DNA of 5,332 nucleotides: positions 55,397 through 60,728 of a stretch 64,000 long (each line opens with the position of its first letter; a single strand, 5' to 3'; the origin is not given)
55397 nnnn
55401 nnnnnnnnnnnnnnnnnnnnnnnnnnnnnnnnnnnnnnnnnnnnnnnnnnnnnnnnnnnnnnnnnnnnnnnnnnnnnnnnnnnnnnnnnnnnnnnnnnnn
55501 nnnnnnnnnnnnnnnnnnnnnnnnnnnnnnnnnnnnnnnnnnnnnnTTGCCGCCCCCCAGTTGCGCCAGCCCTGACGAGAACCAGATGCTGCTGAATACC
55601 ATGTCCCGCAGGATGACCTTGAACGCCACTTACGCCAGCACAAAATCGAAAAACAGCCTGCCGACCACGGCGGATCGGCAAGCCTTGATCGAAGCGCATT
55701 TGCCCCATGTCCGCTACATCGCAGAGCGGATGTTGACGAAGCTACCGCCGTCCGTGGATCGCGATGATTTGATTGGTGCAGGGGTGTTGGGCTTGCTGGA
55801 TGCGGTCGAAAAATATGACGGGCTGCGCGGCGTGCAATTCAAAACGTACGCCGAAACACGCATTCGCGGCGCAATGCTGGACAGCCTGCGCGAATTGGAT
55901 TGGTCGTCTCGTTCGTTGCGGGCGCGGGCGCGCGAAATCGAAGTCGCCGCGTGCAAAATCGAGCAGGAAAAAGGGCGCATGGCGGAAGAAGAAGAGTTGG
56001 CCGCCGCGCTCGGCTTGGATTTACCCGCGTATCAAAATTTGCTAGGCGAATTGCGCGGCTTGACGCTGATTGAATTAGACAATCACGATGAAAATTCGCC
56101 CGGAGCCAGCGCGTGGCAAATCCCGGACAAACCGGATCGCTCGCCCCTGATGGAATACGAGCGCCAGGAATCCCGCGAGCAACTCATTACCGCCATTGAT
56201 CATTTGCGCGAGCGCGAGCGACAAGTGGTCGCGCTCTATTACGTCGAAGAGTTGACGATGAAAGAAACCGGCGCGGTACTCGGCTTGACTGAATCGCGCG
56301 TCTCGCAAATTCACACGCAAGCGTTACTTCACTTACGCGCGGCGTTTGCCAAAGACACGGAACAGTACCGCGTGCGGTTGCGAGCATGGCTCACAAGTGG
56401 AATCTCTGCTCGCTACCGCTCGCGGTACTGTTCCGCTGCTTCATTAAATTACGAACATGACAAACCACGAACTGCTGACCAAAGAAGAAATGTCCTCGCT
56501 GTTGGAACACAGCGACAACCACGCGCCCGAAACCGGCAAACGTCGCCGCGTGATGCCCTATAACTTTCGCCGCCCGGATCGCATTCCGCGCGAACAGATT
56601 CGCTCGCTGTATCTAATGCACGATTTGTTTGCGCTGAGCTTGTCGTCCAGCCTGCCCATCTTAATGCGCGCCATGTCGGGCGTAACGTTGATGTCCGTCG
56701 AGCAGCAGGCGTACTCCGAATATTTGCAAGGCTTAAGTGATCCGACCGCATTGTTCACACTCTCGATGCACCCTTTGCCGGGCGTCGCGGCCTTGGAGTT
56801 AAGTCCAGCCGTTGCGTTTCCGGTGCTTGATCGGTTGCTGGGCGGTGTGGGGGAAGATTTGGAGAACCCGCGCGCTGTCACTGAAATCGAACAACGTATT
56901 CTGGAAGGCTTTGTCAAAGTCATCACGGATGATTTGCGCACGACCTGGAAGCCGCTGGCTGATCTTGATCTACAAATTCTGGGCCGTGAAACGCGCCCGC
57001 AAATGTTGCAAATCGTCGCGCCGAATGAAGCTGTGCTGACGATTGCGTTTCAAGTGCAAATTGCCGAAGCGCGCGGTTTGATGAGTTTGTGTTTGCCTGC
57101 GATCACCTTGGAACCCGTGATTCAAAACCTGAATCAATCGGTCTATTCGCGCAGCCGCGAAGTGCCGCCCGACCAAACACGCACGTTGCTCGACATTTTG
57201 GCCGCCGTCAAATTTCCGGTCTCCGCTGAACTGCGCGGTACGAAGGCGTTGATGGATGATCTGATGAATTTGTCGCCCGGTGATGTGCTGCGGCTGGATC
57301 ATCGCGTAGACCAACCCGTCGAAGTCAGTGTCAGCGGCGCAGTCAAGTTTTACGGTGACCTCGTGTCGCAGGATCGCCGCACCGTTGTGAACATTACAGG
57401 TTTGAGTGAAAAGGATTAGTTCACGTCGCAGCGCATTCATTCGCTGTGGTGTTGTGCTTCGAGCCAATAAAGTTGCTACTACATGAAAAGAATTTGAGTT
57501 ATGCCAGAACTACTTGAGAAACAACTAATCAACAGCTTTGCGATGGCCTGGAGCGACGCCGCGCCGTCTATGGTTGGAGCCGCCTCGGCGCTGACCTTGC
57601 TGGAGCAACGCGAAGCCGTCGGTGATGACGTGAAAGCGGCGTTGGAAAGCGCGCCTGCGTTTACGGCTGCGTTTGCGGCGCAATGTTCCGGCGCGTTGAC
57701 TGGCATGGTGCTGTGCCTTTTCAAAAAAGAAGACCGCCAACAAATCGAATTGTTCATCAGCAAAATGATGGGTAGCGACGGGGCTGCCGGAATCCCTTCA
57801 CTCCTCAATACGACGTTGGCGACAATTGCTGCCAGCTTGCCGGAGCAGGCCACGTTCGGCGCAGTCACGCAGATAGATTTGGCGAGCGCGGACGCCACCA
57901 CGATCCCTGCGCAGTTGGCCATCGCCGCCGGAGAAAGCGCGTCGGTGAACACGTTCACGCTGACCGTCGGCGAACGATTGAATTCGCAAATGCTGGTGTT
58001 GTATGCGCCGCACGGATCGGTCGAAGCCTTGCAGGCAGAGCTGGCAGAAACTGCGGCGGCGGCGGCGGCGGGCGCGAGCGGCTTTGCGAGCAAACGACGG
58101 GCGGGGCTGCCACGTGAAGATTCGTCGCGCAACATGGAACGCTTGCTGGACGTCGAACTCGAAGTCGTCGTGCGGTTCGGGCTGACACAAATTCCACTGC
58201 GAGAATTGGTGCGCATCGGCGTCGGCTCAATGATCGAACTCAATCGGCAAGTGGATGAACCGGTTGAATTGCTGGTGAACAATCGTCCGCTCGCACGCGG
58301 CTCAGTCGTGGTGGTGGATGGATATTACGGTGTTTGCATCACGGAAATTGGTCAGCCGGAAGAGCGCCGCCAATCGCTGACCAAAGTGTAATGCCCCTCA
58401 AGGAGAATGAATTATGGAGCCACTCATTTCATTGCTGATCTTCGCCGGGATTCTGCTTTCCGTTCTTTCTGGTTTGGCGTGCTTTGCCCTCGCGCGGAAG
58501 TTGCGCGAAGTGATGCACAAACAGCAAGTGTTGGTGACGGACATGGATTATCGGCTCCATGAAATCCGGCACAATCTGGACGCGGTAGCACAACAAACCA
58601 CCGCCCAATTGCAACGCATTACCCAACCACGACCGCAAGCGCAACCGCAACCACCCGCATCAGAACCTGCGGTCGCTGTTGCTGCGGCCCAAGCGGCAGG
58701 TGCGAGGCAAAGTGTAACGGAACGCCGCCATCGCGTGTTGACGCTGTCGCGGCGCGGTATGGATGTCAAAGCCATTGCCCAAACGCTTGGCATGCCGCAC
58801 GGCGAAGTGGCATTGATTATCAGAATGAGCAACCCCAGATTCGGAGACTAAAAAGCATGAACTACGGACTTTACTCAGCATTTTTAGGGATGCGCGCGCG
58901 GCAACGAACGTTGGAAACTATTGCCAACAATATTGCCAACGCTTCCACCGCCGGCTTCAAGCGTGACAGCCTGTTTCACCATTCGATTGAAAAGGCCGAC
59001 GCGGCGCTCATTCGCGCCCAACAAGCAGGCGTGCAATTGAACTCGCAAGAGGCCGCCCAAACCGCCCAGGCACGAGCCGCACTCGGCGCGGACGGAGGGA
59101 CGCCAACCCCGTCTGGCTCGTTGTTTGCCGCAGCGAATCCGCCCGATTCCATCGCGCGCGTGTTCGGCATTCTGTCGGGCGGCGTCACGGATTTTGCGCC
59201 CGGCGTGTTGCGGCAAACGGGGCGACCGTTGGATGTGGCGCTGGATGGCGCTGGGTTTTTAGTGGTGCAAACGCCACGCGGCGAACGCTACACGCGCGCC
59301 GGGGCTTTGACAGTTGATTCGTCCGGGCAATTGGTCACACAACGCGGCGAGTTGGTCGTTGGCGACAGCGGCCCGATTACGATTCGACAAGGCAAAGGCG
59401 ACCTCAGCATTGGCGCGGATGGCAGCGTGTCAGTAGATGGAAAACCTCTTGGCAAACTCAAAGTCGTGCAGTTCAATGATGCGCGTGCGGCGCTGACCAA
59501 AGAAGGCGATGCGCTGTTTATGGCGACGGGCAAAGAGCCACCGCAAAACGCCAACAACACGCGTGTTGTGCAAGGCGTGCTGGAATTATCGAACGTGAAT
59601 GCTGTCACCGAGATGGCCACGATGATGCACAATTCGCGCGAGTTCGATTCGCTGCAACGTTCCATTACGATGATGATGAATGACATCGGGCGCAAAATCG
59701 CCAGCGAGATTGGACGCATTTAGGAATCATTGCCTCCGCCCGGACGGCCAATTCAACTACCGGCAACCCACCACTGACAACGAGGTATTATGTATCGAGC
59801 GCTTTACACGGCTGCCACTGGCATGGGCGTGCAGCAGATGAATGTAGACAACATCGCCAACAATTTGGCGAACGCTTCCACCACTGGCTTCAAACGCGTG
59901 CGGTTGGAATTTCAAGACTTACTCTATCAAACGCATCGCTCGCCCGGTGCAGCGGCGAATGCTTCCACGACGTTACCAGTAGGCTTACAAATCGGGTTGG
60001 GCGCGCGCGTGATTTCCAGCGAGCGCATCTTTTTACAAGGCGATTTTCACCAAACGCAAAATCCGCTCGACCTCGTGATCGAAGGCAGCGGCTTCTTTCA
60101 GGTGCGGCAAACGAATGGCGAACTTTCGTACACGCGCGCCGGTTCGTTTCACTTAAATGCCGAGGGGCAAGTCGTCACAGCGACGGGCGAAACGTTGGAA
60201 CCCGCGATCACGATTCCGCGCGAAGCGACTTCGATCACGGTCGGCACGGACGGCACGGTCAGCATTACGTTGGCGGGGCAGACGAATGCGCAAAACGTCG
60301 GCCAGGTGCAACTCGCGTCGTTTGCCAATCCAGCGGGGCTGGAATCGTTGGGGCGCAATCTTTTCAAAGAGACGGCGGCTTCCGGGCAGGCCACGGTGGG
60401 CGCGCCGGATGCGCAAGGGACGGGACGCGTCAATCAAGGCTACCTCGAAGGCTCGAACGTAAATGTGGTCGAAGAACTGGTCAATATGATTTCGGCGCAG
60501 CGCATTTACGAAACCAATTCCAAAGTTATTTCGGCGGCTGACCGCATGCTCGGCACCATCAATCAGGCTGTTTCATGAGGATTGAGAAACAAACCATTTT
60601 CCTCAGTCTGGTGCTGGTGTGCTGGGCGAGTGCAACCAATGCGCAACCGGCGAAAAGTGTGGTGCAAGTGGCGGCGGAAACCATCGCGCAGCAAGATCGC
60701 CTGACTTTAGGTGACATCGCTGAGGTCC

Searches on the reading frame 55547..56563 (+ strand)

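Call 42: search_protein_families(library=pfam, proteins=[window:55547-56563:+])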
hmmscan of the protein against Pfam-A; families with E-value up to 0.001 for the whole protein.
window:55547-56563:+ (338 aa): 4 families
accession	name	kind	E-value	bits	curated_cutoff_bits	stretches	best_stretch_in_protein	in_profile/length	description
PF04545.22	Sigma70_r4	-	5.8e-18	64.6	24.1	1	216-265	1-50/50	Sigma-70, region 4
PF04542.20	Sigma70_r2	-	2.6e-15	56.4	24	1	47-119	1-70/71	Sigma-70 region 2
PF08281.18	Sigma70_r4_2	-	9.6e-10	38.4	25.7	1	210-263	1-54/54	Sigma-70, region 4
PF04539.22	Sigma70_r3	-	3.8e-05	24.2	25.3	1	129-182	4-57/78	Sigma-70 region 3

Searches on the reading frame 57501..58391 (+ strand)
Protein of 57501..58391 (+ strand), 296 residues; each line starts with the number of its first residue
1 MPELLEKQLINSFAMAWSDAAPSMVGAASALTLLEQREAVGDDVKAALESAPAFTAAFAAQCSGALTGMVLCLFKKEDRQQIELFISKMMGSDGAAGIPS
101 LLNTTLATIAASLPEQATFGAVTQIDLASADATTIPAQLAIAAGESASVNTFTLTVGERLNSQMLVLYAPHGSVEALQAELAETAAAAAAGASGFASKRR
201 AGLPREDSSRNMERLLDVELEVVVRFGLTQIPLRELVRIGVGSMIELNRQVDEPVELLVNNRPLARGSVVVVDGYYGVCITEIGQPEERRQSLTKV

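Call 43: search_protein_families(library=pfam, proteins=[window:57501-58391:+], max_evalue=0.01)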
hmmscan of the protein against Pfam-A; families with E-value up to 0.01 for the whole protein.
window:57501-58391:+ (296 aa): 1 family
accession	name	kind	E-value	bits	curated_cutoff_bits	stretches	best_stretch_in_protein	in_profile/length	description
PF01052.25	FliMN_C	-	1.2e-22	80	23.8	1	213-283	1-71/73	Type III flagellar switch regulator (C-ring) FliN C-term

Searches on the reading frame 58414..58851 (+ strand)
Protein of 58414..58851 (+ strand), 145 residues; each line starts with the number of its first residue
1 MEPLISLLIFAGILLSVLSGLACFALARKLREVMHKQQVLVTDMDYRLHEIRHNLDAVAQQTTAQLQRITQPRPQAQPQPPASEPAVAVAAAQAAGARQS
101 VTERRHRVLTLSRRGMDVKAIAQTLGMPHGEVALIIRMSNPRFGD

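Call 43: search_protein_families(library=pfam, proteins=[window:58414-58851:+], max_evalue=0.01)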
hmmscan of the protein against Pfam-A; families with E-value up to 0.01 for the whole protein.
window:58414-58851:+ (145 aa): 4 families
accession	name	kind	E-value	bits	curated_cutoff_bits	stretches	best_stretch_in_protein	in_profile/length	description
PF19610.4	DUF6115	-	2.5e-08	34.8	27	1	32-137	24-132/134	Family of unknown function (DUF6115)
PF10975.14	DUF2802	-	0.00018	22.1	33.5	1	106-139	34-67/68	Protein of unknown function (DUF2802)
PF01499.21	Herpes_UL25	-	0.0014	17.7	25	1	25-110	53-139/555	Herpesvirus UL25 family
PF13384.12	HTH_23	-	0.0048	17.1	24.6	0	103-129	5-31/50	Homeodomain-like domain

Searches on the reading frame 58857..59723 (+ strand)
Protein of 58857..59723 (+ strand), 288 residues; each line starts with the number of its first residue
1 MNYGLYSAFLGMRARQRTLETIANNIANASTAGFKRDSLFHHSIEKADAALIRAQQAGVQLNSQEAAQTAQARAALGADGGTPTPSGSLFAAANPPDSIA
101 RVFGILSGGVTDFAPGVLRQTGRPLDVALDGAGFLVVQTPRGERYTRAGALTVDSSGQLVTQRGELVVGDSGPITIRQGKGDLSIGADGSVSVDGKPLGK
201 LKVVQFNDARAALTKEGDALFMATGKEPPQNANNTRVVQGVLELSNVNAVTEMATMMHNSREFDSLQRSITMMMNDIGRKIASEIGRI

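Call 43: search_protein_families(library=pfam, proteins=[window:58857-59723:+], max_evalue=0.01)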
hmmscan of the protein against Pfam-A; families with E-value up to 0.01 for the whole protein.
window:58857-59723:+ (288 aa): 3 families
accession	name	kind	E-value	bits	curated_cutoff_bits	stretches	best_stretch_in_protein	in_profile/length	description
PF22692.1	LlgE_F_G_D1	-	4.5e-16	59.2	27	1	128-193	1-64/64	Flagellar hook protein FlgE/F/G D1 domain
PF00460.25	Flg_bb_rod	-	7.2e-09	35.9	20.7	1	5-35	1-31/31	Flagella basal body rod protein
PF06429.18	Flg_bbr_C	-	1.6e-07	31.1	23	1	239-272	2-35/46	Flagellar basal body rod FlgEFG protein C-terminal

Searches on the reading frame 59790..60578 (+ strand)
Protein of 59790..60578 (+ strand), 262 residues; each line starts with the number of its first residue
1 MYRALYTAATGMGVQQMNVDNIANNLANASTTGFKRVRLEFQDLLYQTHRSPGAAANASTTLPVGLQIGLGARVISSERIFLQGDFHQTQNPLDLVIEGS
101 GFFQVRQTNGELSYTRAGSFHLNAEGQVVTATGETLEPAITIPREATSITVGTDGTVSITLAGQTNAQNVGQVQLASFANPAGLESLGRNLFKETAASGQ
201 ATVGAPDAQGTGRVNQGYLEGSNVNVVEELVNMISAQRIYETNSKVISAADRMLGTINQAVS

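Call 43: search_protein_families(library=pfam, proteins=[window:59790-60578:+], max_evalue=0.01)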
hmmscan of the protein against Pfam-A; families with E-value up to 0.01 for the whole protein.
window:59790-60578:+ (262 aa): 3 families
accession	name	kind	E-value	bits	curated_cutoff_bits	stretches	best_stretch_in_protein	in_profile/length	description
PF22692.1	LlgE_F_G_D1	-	3.6e-26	91.5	27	1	97-158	2-63/64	Flagellar hook protein FlgE/F/G D1 domain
PF06429.18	Flg_bbr_C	-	6.5e-23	80.4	23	1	216-259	2-45/46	Flagellar basal body rod FlgEFG protein C-terminal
PF00460.25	Flg_bb_rod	-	4.2e-07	30.2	20.7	1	5-35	1-31/31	Flagella basal body rod protein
